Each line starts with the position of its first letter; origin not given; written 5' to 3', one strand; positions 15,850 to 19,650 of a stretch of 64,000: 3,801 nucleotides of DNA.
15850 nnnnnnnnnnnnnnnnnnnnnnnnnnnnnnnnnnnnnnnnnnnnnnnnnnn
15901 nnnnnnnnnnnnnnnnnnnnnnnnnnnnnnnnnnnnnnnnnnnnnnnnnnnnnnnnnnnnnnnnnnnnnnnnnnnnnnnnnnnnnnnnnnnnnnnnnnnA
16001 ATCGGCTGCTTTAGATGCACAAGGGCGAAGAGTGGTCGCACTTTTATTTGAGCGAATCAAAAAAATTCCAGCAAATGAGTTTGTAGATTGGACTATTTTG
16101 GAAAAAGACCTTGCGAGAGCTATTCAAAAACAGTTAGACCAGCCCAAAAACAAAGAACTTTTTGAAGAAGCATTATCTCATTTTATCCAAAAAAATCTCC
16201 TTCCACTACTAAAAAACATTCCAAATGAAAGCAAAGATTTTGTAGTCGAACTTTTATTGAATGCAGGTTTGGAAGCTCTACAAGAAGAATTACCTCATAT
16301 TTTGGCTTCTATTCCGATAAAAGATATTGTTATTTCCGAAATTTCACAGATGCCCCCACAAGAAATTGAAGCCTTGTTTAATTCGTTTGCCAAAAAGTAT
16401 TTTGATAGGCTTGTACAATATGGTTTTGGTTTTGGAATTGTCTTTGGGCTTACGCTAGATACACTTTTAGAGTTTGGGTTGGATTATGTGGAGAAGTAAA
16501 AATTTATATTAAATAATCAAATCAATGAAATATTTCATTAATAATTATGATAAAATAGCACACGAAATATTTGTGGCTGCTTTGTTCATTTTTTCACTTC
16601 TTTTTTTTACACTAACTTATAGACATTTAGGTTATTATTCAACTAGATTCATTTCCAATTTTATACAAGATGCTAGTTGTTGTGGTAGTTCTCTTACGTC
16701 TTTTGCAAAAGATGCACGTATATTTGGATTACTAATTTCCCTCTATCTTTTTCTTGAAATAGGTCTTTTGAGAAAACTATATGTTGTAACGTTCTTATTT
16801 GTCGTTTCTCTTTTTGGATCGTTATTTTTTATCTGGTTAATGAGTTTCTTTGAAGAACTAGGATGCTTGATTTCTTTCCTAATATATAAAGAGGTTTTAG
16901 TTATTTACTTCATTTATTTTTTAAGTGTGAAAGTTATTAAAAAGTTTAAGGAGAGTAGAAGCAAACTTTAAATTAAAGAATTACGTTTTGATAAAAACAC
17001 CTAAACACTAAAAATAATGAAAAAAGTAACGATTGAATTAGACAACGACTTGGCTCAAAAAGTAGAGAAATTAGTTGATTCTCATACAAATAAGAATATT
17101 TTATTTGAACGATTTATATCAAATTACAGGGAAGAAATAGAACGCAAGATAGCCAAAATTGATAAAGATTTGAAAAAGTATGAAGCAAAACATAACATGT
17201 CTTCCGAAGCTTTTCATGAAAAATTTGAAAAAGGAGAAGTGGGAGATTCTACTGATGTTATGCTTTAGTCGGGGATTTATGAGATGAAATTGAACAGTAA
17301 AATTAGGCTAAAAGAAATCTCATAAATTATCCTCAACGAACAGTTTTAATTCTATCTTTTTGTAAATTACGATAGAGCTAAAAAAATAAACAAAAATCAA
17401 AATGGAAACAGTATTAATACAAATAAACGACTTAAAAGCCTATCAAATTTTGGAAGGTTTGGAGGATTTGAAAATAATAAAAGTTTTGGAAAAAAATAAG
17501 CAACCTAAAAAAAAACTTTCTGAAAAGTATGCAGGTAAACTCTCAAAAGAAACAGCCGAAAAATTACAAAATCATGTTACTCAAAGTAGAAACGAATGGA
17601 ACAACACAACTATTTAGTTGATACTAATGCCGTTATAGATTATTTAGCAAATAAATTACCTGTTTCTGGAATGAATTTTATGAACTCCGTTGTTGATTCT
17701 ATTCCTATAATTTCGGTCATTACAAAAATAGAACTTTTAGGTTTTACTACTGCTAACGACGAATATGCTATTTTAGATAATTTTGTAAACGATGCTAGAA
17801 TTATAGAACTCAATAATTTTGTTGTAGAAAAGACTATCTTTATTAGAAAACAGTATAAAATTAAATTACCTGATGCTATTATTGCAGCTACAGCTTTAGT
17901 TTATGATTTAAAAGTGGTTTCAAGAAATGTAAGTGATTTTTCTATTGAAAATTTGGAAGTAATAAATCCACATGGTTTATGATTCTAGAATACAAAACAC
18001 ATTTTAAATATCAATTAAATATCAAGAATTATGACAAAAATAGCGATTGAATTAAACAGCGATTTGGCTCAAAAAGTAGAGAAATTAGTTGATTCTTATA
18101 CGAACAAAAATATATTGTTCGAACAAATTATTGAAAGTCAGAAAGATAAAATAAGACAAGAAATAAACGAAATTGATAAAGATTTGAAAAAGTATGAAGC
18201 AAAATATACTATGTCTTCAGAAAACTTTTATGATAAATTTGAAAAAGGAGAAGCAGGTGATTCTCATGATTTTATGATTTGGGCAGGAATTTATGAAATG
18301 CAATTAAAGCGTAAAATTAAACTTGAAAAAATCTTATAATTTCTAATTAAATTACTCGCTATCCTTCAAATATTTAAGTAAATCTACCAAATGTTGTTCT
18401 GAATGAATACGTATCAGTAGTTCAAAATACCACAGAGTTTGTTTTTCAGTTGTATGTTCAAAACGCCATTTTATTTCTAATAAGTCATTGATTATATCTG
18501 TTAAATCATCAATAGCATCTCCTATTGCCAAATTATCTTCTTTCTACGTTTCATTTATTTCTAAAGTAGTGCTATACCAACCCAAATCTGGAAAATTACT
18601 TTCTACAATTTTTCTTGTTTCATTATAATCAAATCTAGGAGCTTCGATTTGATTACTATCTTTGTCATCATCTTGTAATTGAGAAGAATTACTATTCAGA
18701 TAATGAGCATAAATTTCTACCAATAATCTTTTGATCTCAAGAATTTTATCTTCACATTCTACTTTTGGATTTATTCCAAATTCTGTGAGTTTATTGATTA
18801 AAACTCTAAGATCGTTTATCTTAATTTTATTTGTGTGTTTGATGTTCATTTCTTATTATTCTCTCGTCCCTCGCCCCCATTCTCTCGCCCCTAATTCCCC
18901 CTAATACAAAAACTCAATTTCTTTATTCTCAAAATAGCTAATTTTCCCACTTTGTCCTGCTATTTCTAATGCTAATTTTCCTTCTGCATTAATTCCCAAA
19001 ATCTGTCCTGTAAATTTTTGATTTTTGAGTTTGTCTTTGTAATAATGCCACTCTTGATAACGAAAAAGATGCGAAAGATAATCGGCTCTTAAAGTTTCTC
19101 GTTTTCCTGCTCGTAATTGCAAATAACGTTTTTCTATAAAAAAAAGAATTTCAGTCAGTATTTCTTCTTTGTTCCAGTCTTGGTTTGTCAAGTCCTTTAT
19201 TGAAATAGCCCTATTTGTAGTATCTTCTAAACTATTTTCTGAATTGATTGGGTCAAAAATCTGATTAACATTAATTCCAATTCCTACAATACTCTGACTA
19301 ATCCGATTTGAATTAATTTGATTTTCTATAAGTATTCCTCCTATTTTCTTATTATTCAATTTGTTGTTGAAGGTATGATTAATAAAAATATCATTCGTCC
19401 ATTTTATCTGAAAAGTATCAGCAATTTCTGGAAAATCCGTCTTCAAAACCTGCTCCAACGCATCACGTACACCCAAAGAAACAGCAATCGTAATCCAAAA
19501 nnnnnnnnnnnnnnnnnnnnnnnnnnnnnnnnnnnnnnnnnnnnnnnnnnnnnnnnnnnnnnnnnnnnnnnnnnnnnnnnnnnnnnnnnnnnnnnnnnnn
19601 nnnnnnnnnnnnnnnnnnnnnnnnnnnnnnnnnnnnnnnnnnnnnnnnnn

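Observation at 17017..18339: PIN toxin-antitoxin cassette flanked on both sides by paralogous RHH-like small genes, one truncated by a TAG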

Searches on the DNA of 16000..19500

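Call 58: search_rna_families(source=window, start=16000, end=19500, threshold=evalue, max_evalue=1)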
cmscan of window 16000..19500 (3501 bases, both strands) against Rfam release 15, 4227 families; matches with E-value up to 1: 0.
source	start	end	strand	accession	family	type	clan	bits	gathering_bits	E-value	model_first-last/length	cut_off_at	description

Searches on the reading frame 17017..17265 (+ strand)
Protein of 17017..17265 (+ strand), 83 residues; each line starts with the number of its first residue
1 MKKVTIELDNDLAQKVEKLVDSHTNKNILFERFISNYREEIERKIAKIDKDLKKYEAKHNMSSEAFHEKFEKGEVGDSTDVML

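Call 3: search_protein_families(library=pfam, proteins=[window:17017-17265:+], max_evalue=1)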
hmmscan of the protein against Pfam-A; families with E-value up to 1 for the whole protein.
window:17017-17265:+ (83 aa): 10 families
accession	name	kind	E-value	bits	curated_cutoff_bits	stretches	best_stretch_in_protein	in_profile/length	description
PF07195.17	FliD_C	-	0.014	15.3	25.4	1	7-71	164-225/236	Flagellar hook-associated protein 2 C-terminus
PF21173.2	DksA-like_N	-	0.029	14.9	27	1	30-58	1-29/65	DnaK suppressor protein-like, N-terminal domain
PF17649.6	VPS38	-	0.039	13.3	25.2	1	2-67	188-248/424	Vacuolar protein sorting 38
PF16360.10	GTP-bdg_M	-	0.047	14.7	29.5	1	32-61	45-74/79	GTP-binding GTPase Middle Region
PF08946.15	Osmo_CC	-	0.063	14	24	1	37-58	13-34/46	Osmosensory transporter coiled coil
PF07531.19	TAFH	-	0.07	13.6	27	1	8-42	19-53/90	NHR1 homology to TAF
PF08702.15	Fib_alpha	-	0.12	12.9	29.9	1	32-65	24-57/143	Fibrinogen alpha/beta chain family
PF03357.26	Snf7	-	0.15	12.1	27.3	1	32-61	11-40/171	Snf7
PF17660.6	BTRD1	-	0.18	12.2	23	1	54-72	3-21/50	Polyglycine hydrolase-like, structural repeat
PF22751.1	DUF488-N3a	-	0.26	12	27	1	18-61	47-93/118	Active DUF488-N3 subclade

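Call 4: search_protein_families(library=ncbifam, proteins=[window:17017-17265:+], max_evalue=1)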
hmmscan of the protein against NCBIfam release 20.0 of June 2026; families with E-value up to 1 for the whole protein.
window:17017-17265:+ (83 aa): 3 families
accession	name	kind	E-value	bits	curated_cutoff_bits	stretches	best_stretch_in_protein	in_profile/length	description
NF045776.1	TumA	equivalog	9.4e-08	32.2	100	1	37-81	8-51/76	antitoxin TumA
NF001460.0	PRK00321.1-1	equivalog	0.025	13.9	501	1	13-67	68-121/303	recombination-associated protein RdgC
NF002815.0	PRK02967.1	equivalog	0.058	13.4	83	1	1-27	1-27/139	nickel-responsive transcriptional regulator NikR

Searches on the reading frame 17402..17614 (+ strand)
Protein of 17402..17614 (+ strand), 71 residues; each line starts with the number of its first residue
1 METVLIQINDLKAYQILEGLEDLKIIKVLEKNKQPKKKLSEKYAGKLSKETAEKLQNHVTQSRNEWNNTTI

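Call 3: search_protein_families(library=pfam, proteins=[window:17402-17614:+], max_evalue=1)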
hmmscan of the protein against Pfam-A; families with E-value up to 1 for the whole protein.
window:17402-17614:+ (71 aa): 2 families
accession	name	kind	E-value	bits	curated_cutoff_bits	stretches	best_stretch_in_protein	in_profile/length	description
PF02697.20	VAPB_antitox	-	0.022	16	27.9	1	25-65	27-67/69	Putative antitoxin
PF09164.15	VitD-bind_III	-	0.23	11.9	27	1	36-61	15-40/65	Vitamin D binding protein, domain III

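Call 4: search_protein_families(library=ncbifam, proteins=[window:17402-17614:+], max_evalue=1)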
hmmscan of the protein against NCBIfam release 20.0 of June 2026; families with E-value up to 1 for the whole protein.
window:17402-17614:+ (71 aa): 2 families
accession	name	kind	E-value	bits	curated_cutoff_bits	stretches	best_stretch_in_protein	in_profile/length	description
NF010251.0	PRK13696.1-3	equivalog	0.016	15.6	101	1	26-64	33-71/84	hypothetical protein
TIGR03992.1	Arch_glmU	subfamily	0.019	13.8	292.1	1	5-69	127-190/393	bifunctional sugar-1-phosphate nucleotidylyltransferase/acetyltransferase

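Call 32: find_homologous_proteins(query=window:17402-17614:+)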
Query window:17402-17614:+ (71 aa): 325 proteins with E <= 0.001 among 325 candidates; the best 120 are listed.
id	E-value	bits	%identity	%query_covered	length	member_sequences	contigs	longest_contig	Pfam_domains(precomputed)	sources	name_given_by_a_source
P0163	9.1e-37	141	100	100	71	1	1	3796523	-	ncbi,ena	-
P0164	2.1e-31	124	89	100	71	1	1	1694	-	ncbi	-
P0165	7.4e-28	113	85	94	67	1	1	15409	-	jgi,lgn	jgi:hypothetical protein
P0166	1.8e-27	111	80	100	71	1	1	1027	-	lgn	-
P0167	5.1e-25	104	73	100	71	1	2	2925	-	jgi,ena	-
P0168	5.6e-25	104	72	100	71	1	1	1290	-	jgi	-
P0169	5.6e-25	104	76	100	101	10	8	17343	-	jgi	jgi:Ni,Fe-hydrogenase maturation factor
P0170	6.4e-25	103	70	100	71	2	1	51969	-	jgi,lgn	-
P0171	6.4e-25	103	72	100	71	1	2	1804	-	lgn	-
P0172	9.7e-25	103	73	100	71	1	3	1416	-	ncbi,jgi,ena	jgi:hypothetical protein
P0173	1.2e-24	103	77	100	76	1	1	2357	-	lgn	-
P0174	1.3e-24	102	73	100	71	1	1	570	-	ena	-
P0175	1.5e-24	102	73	100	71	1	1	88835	-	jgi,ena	-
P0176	1.5e-24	102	73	100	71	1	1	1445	-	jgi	jgi:hypothetical protein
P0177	1.5e-24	102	70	100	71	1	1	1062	-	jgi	jgi:hypothetical protein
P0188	2.7e-24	101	76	100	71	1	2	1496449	-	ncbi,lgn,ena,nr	ncbi:MAG: hypothetical protein IPN79_04125 [Saprospiraceae bacterium]|nr:hypothetical protein [Sapro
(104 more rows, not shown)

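Call 33: find_encoding_contigs(protein=P0165, flank=3000, max_places=2)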
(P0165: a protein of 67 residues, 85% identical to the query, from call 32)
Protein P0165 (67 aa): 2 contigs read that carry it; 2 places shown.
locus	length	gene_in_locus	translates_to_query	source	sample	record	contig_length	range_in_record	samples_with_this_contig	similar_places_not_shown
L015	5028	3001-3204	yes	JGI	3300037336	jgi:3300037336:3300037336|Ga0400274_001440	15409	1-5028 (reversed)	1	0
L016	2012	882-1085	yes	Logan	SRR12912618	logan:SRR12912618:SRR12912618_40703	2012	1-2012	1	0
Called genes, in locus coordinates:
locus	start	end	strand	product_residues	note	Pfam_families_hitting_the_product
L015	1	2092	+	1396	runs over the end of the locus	PF04286:DUF445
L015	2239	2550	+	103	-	-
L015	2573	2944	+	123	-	PF20126:TumE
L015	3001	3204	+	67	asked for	-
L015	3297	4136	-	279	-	PF03099:BPL_LplA_LipB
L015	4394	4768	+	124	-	PF02410:RsfS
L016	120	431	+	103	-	-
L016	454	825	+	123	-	PF20126:TumE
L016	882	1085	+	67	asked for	-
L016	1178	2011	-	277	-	?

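Call 34: find_encoding_contigs(protein=P0164, flank=3000, max_places=2)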
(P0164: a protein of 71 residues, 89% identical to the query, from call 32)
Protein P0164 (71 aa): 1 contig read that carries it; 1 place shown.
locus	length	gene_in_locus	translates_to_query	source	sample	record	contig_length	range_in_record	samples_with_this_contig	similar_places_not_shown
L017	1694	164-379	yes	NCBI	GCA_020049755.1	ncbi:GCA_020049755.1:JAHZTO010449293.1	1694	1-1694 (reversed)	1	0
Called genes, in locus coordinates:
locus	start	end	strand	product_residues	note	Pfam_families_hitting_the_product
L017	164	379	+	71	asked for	-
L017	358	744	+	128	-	PF01850:PIN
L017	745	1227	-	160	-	PF16702:DUF5063 (faint)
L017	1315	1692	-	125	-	?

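Call 35: find_encoding_contigs(protein=P0188, flank=3000, max_places=2)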
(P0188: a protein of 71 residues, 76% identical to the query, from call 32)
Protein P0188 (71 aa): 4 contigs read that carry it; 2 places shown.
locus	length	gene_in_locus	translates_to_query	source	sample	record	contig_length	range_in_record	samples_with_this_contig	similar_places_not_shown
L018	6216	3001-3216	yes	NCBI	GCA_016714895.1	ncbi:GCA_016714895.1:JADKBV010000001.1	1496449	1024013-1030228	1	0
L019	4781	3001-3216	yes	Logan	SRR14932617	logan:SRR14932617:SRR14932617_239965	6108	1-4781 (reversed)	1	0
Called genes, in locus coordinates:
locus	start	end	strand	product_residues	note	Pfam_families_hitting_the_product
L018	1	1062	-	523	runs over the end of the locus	PF28550:DUF8436, PF00890:FAD_binding_2 (faint), PF01134:GIDA (faint), PF01266:DAO (faint), PF03486:HI0933_like (weak), PF07992:Pyr_redox_2 (faint), PF21688:FAD-depend_C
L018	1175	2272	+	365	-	PF01926:MMR_HSR1, PF02421:FeoB_N (weak), PF06071:YchF-GTPase_C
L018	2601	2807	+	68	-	-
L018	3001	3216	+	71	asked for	-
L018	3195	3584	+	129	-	PF01850:PIN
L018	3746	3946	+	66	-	PF10884:DUF2683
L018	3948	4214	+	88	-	PF05016:ParE_toxin, PF06769:YoeB_toxin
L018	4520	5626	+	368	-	PF13784:Fic_N, PF02661:Fic, PF21248:SoFic-like_C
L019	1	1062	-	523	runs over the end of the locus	PF28550:DUF8436, PF00890:FAD_binding_2 (faint), PF01134:GIDA (faint), PF01266:DAO (faint), PF03486:HI0933_like (weak), PF07992:Pyr_redox_2 (faint), PF21688:FAD-depend_C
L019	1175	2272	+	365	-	PF01926:MMR_HSR1, PF02421:FeoB_N (weak), PF06071:YchF-GTPase_C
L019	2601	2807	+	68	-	-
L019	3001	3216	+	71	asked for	-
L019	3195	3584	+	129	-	PF01850:PIN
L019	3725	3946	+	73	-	PF10884:DUF2683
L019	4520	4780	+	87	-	?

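Call 43: search_protein_families(library=pfam, alignment_id=A4, max_evalue=1)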
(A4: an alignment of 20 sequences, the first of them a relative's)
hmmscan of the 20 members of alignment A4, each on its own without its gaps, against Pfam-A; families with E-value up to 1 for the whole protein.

A. member 1, P0163 (71 aa): 2 families
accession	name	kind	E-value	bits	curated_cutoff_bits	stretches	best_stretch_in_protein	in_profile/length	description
PF02697.20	VAPB_antitox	-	0.022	16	27.9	1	25-65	27-67/69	Putative antitoxin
PF09164.15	VitD-bind_III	-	0.23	11.9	27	1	36-61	15-40/65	Vitamin D binding protein, domain III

B. families by the number of members that match (of 20 scanned): 7 families
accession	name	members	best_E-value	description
PF23528.1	Microp_apicomplexa_15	6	0.038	Apicomplexa microprotein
PF09164.15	VitD-bind_III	4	0.1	Vitamin D binding protein, domain III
PF02697.20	VAPB_antitox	2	0.022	Putative antitoxin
PF09424.15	YqeY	2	0.027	Yqey-like protein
PF21100.3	MCM_C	2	0.088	MCM protein C-terminal winged helix-turn-helix domain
PF23902.1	AAA_lid_PRS2_C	1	0.047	PRS2 AAA+ lid C-terminal domain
PF08775.15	ParB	1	0.076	ParB family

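Call 54: search_protein_families(library=pfam, proteins=[L017:745-1227:-, L015:2573-2941:+, L018:2601-2804:+], max_evalue=0.1)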
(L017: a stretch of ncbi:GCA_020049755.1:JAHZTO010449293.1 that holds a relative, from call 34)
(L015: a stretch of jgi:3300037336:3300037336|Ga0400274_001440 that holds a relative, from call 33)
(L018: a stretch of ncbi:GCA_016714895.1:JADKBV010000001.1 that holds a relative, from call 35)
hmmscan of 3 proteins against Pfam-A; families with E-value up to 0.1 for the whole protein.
L017:745-1227:- (160 aa): 1 family
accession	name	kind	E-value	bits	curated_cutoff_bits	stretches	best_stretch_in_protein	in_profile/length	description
PF01398.27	JAB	-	0.048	13.9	22.5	1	47-107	49-111/117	JAB1/Mov34/MPN/PAD-1 ubiquitin protease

L015:2573-2941:+ (123 aa): 1 family
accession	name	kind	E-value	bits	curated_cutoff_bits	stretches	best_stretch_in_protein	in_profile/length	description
PF20126.4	TumE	-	2.3e-26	92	23.4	1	41-119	1-78/81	Toxin TumE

L018:2601-2804:+ (68 aa): 2 families
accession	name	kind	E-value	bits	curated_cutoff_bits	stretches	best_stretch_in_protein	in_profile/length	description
PF00994.29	MoCF_biosynth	-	0.029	14.5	26.6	1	6-47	13-56/144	Probable molybdopterin binding domain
PF24729.2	Acb2_Tad1_hairpin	-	0.078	13.6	27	0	31-51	6-26/58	Acb2/Tad1, hairpin domain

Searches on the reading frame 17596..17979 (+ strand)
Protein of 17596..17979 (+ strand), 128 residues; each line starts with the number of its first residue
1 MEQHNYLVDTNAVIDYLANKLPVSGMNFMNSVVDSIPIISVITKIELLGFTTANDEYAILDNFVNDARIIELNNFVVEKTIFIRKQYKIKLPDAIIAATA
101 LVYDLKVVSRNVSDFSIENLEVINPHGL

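Call 3: search_protein_families(library=pfam, proteins=[window:17596-17979:+], max_evalue=1)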
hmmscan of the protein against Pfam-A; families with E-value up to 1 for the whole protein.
window:17596-17979:+ (128 aa): 1 family
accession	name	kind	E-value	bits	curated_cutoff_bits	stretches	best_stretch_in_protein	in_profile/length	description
PF01850.27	PIN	-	4.1e-09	37.5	23.6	1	6-111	1-111/120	PIN domain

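Call 4: search_protein_families(library=ncbifam, proteins=[window:17596-17979:+], max_evalue=1)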
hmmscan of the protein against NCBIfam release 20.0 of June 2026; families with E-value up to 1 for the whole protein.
window:17596-17979:+ (128 aa): 3 families
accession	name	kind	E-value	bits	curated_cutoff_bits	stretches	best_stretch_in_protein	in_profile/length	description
NF047863.1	VapCLeptosp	equivalog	6.7e-06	26.4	140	1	6-123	1-127/130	type II toxin-antitoxin system tRNA(fMet)-specific endonuclease VapC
NF047959.1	TA_toxin_VapC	equivalog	0.0037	17.4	80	1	7-111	2-113/125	type II toxin-antitoxin system VapC family toxin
NF007513.0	PRK10117.1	equivalog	0.043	12.7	759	1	22-90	157-227/474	alpha,alpha-trehalose-phosphate synthase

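Call 55: list_cluster_members(proteins=[P0001, P0013, P0163, window:17596-17979:+])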
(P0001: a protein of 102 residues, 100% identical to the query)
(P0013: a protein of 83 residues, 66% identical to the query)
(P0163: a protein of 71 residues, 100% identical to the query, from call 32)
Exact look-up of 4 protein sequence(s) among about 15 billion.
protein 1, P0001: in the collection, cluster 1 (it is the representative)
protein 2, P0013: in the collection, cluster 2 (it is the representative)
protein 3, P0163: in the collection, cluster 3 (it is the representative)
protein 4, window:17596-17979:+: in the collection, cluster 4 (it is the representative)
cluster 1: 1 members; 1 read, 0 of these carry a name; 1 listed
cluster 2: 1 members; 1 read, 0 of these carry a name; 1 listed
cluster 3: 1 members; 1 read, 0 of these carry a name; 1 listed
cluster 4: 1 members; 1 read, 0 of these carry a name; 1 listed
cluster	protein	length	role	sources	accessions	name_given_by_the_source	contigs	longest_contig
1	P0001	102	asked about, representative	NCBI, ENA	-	-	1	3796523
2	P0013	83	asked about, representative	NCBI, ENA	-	-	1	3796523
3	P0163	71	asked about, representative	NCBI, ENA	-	-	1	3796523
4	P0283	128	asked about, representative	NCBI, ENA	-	-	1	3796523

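Call 57: search_solved_structures(query=window:17596-17979:+, max_evalue=0.01, show_alignments=1)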
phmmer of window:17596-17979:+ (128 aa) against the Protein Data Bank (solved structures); distinct sequences matched with E-value up to 0.01: 1.
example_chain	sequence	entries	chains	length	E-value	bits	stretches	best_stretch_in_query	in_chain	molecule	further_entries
7by2_B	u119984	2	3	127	4.4e-10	43.4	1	7-116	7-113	Ribonuclease VapC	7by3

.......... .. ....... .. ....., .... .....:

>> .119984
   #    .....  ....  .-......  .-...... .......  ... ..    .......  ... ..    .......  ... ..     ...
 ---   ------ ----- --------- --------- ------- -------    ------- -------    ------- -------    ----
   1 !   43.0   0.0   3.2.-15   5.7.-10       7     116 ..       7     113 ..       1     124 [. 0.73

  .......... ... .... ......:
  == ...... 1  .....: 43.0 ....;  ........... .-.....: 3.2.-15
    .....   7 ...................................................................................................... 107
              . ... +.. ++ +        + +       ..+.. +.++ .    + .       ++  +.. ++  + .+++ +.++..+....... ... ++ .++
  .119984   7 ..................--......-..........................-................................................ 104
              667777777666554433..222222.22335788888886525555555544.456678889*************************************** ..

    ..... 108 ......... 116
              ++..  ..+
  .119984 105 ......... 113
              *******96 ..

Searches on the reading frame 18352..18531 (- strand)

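Call 3: search_protein_families(library=pfam, proteins=[window:18352-18531:-], max_evalue=1)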
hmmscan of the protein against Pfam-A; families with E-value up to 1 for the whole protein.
window:18352-18531:- (59 aa): 0 families

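Call 4: search_protein_families(library=ncbifam, proteins=[window:18352-18531:-], max_evalue=1)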
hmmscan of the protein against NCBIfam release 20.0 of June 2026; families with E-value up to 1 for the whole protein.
window:18352-18531:- (59 aa): 1 family
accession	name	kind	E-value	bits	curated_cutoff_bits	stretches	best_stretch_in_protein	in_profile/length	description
NF005856.0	PRK07785.1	equivalog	0.11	12.3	224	1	4-58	67-121/246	NADH-quinone oxidoreductase subunit C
